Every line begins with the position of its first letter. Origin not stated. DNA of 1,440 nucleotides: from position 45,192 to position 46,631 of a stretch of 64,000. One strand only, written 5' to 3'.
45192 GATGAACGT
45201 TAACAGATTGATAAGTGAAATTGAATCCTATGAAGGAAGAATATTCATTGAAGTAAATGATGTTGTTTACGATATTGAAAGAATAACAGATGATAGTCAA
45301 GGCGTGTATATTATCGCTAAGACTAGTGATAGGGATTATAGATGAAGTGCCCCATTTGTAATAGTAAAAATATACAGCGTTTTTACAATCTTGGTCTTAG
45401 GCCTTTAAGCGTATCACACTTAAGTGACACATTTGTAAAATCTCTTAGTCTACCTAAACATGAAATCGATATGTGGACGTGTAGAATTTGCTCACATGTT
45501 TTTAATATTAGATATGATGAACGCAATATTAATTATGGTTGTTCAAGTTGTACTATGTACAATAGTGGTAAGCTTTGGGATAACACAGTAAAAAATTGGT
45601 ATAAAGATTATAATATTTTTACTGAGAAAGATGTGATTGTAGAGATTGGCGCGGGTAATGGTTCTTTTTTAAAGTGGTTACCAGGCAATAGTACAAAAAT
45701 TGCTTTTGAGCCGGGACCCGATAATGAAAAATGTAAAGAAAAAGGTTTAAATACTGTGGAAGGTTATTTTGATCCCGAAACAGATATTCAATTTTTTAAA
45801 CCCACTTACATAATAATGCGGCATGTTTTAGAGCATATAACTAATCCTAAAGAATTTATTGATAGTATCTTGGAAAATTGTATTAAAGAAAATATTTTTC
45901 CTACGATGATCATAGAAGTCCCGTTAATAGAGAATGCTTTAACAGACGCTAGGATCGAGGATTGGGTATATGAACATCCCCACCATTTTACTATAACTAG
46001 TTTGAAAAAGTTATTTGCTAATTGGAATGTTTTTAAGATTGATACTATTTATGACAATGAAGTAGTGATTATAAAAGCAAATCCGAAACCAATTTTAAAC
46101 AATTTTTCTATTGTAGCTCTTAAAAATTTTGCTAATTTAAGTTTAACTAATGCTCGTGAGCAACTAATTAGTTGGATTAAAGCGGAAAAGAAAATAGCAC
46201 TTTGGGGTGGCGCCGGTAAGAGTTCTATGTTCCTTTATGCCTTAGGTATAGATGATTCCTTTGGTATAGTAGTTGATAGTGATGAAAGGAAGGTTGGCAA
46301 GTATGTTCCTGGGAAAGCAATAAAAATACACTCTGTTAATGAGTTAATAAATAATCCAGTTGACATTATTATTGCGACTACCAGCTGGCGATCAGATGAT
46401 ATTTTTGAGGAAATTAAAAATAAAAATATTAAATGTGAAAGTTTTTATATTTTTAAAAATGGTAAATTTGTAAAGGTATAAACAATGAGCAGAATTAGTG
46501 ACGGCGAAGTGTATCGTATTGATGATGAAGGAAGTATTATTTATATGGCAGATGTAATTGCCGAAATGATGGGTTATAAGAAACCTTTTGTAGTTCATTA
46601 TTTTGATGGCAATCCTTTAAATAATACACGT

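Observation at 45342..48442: Phage-encoded sugar C-methyltransferase plus OGT-like GT41 glycosyltransferase cassette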

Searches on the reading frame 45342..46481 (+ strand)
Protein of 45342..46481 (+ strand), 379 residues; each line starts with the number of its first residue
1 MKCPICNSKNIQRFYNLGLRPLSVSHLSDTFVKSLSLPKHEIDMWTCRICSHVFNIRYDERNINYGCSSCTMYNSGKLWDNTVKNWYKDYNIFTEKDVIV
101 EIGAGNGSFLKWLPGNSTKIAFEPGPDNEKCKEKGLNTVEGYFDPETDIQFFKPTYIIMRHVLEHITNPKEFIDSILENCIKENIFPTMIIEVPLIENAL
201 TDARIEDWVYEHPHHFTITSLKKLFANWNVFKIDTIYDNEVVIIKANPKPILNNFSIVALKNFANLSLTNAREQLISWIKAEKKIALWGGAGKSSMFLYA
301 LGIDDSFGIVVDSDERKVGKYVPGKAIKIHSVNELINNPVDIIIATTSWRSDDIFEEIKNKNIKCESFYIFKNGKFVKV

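Call 3: search_protein_families(library=pfam, proteins=[window:45342-46481:+], max_evalue=0.01)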
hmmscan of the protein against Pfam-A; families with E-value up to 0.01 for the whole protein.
window:45342-46481:+ (379 aa): 5 families
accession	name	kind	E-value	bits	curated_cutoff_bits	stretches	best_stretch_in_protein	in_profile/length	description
PF13489.12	Methyltransf_23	-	1e-10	42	27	1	97-227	24-156/164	Methyltransferase domain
PF08484.17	Methyltransf_14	-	5.2e-09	36.5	23.5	1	272-352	58-138/160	C-methyltransferase C-terminal domain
PF08421.16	Methyltransf_13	-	0.0021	18.6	31.3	1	3-54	1-51/62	Putative zinc binding domain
PF08271.17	Zn_Ribbon_TF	-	0.0038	17.2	29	0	46-70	2-25/43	TFIIB zinc-binding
PF07021.18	MetW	-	0.0094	16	21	0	99-178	17-100/193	Methionine biosynthesis protein MetW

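Call 4: search_protein_families(library=phrogs, proteins=[window:45342-46481:+], max_evalue=0.01)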
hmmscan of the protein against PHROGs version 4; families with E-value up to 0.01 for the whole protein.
window:45342-46481:+ (379 aa): 1 family
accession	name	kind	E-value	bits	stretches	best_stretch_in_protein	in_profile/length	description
phrog_37107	-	unknown function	2.2e-05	25.3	1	75-177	78-177/186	-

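Call 7: search_dna_similar(query=window:45342-46481:+, collection=phages, mode=protein, max_rows=30, max_evalue=0.001)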
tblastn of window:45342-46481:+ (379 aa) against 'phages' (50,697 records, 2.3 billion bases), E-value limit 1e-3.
Records with a match: 5; places in all: 5; records where one place covers at least 80% of the query: 3.
Best place of each record, by identity: <60% 5.
By first word of the organism name: uncultured 2; Synechococcus 2; Bacteriophage 1.
By host as written in the record: - 3; Synechococcus sp. WH7803 2.
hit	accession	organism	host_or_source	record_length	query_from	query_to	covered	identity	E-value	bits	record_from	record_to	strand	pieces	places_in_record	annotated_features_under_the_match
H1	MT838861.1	Bacteriophage sp.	human fecal samples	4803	42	379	89%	24.2%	3e-8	62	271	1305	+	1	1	record has no annotation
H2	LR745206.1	uncultured phage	metagenomic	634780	3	362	95%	22.5%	2e-11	72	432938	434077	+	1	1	record has no annotation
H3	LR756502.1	uncultured phage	metagenomic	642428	3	362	95%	21.6%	2e-5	53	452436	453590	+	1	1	record has no annotation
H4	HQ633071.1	Synechococcus phage S-SKS1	Synechococcus sp. WH7803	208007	69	367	79%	23.6%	2e-6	56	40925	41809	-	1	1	hypothetical protein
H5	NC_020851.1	Synechococcus phage S-SKS1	Synechococcus sp. WH7803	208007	69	367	79%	23.6%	2e-6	56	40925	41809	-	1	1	hypothetical protein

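Call 10: search_solved_structures(query=window:45342-46481:+, max_evalue=1, show_alignments=3)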
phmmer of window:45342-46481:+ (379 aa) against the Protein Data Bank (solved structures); distinct sequences matched with E-value up to 1: 17.
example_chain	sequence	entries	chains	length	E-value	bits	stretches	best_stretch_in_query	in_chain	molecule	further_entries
4rv9_A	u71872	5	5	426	8.5e-08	34.7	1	3-233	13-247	D-mycarose 3-C-methyltransferase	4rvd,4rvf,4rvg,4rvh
7jil_p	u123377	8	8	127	0.3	13.1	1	262-332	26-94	30S ribosomal protein S11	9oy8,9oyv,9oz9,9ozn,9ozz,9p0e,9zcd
4xrp_C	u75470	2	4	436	0.47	12.5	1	142-218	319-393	Hen1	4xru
7c1b_A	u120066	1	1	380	0.53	12.3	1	165-254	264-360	Sugar ABC transporter, periplasmic sugar-binding protein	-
7c0y_A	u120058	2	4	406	0.59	12.1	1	165-254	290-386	Sugar ABC transporter, periplasmic sugar-binding protein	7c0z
7c16_A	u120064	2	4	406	0.59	12.1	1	165-254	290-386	Sugar ABC transporter, periplasmic sugar-binding protein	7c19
7c0v_A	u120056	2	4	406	0.59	12.1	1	165-254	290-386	Sugar ABC transporter, periplasmic sugar-binding protein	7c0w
7c0f_A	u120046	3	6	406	0.59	12.1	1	165-254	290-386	Sugar ABC transporter, periplasmic sugar-binding protein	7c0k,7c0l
7c0x_A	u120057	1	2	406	0.59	12.1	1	165-254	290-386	Sugar ABC transporter, periplasmic sugar-binding protein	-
7c0u_A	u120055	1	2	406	0.59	12.1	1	165-254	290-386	Sugar ABC transporter, periplasmic sugar-binding protein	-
7c0o_A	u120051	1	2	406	0.6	12.1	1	165-254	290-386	Sugar ABC transporter, periplasmic sugar-binding protein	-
7c0r_A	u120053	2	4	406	0.61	12.1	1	165-254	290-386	Sugar ABC transporter, periplasmic sugar-binding protein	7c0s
7c0t_A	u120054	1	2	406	0.61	12.1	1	165-254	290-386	Sugar ABC transporter, periplasmic sugar-binding protein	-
7c14_A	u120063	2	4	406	0.64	12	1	167-254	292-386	Sugar ABC transporter, periplasmic sugar-binding protein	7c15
6sga_Fd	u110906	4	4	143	0.66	12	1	44-80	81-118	mt-SAF33 | DUF4379 domain-containing protein | Probable Zinc-ribbon domain-containing protein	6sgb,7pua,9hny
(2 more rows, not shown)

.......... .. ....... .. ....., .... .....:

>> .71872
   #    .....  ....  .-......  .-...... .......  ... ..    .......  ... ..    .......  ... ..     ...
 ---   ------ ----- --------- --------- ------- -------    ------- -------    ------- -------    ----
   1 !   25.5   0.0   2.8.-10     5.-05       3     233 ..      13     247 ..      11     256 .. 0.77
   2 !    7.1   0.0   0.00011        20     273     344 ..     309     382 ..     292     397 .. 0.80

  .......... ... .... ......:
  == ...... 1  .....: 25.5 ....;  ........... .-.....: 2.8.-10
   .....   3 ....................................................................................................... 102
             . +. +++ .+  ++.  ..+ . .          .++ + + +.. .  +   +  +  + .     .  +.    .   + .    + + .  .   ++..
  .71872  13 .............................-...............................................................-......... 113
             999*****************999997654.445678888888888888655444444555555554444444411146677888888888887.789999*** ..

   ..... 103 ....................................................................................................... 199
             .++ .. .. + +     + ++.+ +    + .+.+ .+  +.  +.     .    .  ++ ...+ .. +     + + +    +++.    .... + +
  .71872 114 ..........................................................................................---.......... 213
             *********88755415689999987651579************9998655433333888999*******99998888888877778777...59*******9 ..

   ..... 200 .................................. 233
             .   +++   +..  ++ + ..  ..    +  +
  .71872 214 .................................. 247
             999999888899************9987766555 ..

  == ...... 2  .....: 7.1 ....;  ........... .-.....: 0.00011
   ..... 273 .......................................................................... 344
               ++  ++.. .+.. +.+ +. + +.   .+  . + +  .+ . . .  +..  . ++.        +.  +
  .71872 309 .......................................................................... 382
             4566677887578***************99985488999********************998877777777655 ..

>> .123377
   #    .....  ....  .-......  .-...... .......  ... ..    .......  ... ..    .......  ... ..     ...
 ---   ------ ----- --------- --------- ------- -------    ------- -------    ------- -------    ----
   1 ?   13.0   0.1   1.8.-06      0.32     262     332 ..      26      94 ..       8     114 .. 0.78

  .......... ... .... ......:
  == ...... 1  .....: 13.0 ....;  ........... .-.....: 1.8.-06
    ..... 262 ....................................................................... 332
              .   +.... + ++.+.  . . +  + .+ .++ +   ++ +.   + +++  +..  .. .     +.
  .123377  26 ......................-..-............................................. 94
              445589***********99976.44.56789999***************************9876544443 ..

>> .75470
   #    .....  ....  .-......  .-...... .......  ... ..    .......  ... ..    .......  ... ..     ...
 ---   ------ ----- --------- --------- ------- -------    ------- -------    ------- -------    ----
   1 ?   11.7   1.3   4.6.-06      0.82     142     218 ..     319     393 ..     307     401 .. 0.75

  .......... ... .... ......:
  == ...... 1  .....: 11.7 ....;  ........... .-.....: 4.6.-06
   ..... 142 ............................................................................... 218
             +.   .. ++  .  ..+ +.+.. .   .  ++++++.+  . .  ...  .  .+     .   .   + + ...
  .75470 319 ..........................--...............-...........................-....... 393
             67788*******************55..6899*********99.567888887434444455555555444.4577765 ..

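Call 27: find_homologous_proteins(query=window:45342-46481:+, max_evalue=0.001)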
Query window:45342-46481:+ (379 aa): 116 proteins with E <= 0.001 among 2525 candidates.
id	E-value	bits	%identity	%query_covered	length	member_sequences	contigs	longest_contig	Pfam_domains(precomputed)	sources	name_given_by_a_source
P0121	1.9e-205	700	100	81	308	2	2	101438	PF13489.13,PF08484.18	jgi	jgi:hypothetical protein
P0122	3.8e-85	304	40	100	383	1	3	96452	PF13489.13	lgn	-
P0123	8.6e-84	300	40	99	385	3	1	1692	PF13489.13,PF08484.18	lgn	-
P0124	5.2e-79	284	38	99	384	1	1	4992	PF13489.13,PF08484.18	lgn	-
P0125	6.9e-79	284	40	99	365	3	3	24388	PF13489.13,PF08421.17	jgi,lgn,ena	-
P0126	2.5e-78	282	40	100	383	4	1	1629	PF13489.13,PF08484.18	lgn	-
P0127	5.6e-78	281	39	99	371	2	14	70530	PF13489.13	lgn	-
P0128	1.4e-77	279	39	100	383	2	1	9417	PF08484.18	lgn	-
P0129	1.5e-77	279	39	99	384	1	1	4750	PF13489.13,PF08484.18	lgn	-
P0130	2.0e-76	276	38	99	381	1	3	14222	PF13489.13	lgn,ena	-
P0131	1.1e-75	273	39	100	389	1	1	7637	PF13489.13,PF08484.18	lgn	-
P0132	1.9e-73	266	41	95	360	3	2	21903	PF13489.13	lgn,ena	-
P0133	5.3e-73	264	38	99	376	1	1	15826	PF13489.13,PF08421.17,PF08484.18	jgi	-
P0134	6.6e-73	264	39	100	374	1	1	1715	PF13489.13,PF08484.18,PF08241.19,PF08242.19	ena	-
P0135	1.5e-72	263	39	99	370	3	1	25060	PF13489.13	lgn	-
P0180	1.7e-55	207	32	98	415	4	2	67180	PF13489.13,PF13649.13,PF08484.18,PF08241.19,PF08242.19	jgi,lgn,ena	-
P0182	2.5e-55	206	35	94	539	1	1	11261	PF13489.13,PF13392.13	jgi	-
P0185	6.3e-55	205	31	99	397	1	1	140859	PF13489.13,PF08484.18,PF08241.19,PF08242.19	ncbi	ncbi:MAG: class I SAM-dependent methyltransferase [Myxococcota bacterium]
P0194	2.0e-50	190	31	99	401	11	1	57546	PF13847.13,PF13489.13,PF08484.18,PF08242.19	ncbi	-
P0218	1.7e-12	65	24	71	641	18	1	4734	PF13489.13,PF16363.12,PF13460.13,PF08484.18,PF01370.28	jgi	jgi:nucleoside-diphosphate-sugar epimerase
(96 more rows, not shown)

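Call 28: find_encoding_contigs(protein=P0185, flank=10000, max_places=2)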
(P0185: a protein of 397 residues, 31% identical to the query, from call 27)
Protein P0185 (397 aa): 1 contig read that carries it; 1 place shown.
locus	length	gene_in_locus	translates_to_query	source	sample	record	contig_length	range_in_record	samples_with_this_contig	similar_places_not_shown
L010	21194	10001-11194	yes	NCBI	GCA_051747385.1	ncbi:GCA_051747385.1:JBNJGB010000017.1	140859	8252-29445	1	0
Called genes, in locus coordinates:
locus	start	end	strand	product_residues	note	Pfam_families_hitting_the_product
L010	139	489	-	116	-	-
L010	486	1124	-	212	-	PF01813:ATP-synt_D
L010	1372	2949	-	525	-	-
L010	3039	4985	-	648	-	PF17975:RNR_Alpha, PF21995:RNR-II_ins_dom, PF02867:Ribonuc_red_lgC (faint)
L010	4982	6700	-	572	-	PF14716:HHH_8, PF10391:DNA_pol_lambd_f (faint), PF14520:HHH_5, PF14792:DNA_pol_B_palm (weak), PF14791:DNA_pol_B_thumb, PF02811:PHP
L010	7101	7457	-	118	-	PF00085:Thioredoxin, PF13098:Thioredoxin_2, PF13905:Thioredoxin_8 (faint)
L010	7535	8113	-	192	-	PF04542:Sigma70_r2, PF08281:Sigma70_r4_2, PF04545:Sigma70_r4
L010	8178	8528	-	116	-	-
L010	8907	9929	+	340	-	PF00850:Hist_deacetyl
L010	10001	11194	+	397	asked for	PF13489:Methyltransf_23, PF08241:Methyltransf_11 (weak), PF08242:Methyltransf_12 (weak), PF08484:Methyltransf_14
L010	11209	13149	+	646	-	PF13844:Glyco_transf_41 (weak)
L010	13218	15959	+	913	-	PF03219:TLC (weak), PF02985:HEAT (faint), PF13646:HEAT_2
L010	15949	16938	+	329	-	PF00027:cNMP_binding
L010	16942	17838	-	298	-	PF01569:PAP2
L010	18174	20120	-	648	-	-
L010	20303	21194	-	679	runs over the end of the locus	-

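Call 29: find_encoding_contigs(protein=P0194, flank=10000, max_places=2)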
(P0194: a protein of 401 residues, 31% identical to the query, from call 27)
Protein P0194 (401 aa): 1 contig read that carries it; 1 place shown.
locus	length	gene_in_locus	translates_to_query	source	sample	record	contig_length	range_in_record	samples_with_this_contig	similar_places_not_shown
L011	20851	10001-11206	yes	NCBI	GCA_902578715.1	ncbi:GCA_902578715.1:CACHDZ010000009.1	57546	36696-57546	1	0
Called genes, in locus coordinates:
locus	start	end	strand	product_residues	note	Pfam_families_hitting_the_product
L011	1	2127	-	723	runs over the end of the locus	PF20656:MS_N, PF20658:MSG_insertion, PF01274:MS_TIM-barrel, PF20659:MS_C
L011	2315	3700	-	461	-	PF02878:PGM_PMM_I, PF02879:PGM_PMM_II, PF02880:PGM_PMM_III, PF00408:PGM_PMM_IV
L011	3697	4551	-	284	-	PF00483:NTP_transferase, PF12804:NTP_transf_3 (weak)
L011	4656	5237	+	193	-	PF13580:SIS_2, PF01380:SIS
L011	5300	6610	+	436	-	PF03446:NAD_binding_2 (faint), PF03721:UDPG_MGDP_dh_N, PF03807:F420_oxidored (faint), PF00984:UDPG_MGDP_dh, PF03720:UDPG_MGDP_dh_C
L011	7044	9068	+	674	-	PF13414:TPR_11 (weak), PF13432:TPR_16 (weak), PF00515:TPR_1, PF07719:TPR_2, PF13181:TPR_8 (weak), PF13424:TPR_12 (weak), PF13414:TPR_11, PF13844:Glyco_transf_41, +14 more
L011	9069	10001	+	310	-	PF01073:3Beta_HSD (weak), PF01370:Epimerase, PF07993:NAD_binding_4 (faint), PF16363:GDP_Man_Dehyd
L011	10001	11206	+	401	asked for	PF13489:Methyltransf_23, PF13847:Methyltransf_31 (weak), PF08242:Methyltransf_12 (weak), PF08484:Methyltransf_14 (weak)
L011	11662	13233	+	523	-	PF13371:TPR_9 (faint), PF07719:TPR_2 (faint), PF13181:TPR_8 (faint), PF13414:TPR_11 (weak), PF13424:TPR_12 (weak), PF13414:TPR_11 (weak), PF00515:TPR_1 (weak), PF14559:TPR_19 (weak), +8 more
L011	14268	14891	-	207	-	PF01227:GTP_cyclohydroI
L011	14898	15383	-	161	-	PF00186:DHFR_1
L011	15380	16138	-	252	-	-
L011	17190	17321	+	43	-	PF02469:Fasciclin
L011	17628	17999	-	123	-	PF01329:Pterin_4a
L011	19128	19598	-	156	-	-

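Call 30: find_encoding_contigs(protein=P0180, flank=10000, max_places=2)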
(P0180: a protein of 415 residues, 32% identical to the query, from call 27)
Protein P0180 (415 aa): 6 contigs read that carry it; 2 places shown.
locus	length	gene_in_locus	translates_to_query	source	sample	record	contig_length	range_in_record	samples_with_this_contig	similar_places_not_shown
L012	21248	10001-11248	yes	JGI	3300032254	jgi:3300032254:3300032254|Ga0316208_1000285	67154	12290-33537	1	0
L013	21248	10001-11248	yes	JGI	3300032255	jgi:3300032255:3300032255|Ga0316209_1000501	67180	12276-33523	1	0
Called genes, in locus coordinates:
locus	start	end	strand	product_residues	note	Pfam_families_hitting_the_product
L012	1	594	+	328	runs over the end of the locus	PF13527:Acetyltransf_9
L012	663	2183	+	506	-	PF25145:NfeD1b_N, PF24961:NfeD_membrane, PF01957:NfeD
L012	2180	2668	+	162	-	PF24961:NfeD_membrane (weak), PF01957:NfeD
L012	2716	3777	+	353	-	PF12127:FloA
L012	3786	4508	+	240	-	-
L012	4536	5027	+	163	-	PF01878:EVE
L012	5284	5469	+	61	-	PF07432:Hc1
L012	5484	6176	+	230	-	PF00300:His_Phos_1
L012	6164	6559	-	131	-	PF06108:DUF952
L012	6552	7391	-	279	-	PF02621:VitK2_biosynth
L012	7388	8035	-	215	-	PF01048:PNP_UDP_1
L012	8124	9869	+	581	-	PF04389:Peptidase_M28, PF17820:PDZ_6 (weak)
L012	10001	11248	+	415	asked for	PF13489:Methyltransf_23, PF08241:Methyltransf_11, PF08242:Methyltransf_12, PF13649:Methyltransf_25 (faint), PF08484:Methyltransf_14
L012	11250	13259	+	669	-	PF13844:Glyco_transf_41 (weak)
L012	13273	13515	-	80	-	PF09360:zf-CDGSH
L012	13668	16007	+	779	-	PF07705:CARDB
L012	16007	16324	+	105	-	-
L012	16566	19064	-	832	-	-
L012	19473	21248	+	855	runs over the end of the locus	PF08450:SGL (faint), PF21959:DUF6923 (faint), PF07494:Reg_prop (faint), PF24684:Vgb_lyase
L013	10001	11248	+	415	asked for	PF13489:Methyltransf_23, PF08241:Methyltransf_11, PF08242:Methyltransf_12, PF13649:Methyltransf_25 (faint), PF08484:Methyltransf_14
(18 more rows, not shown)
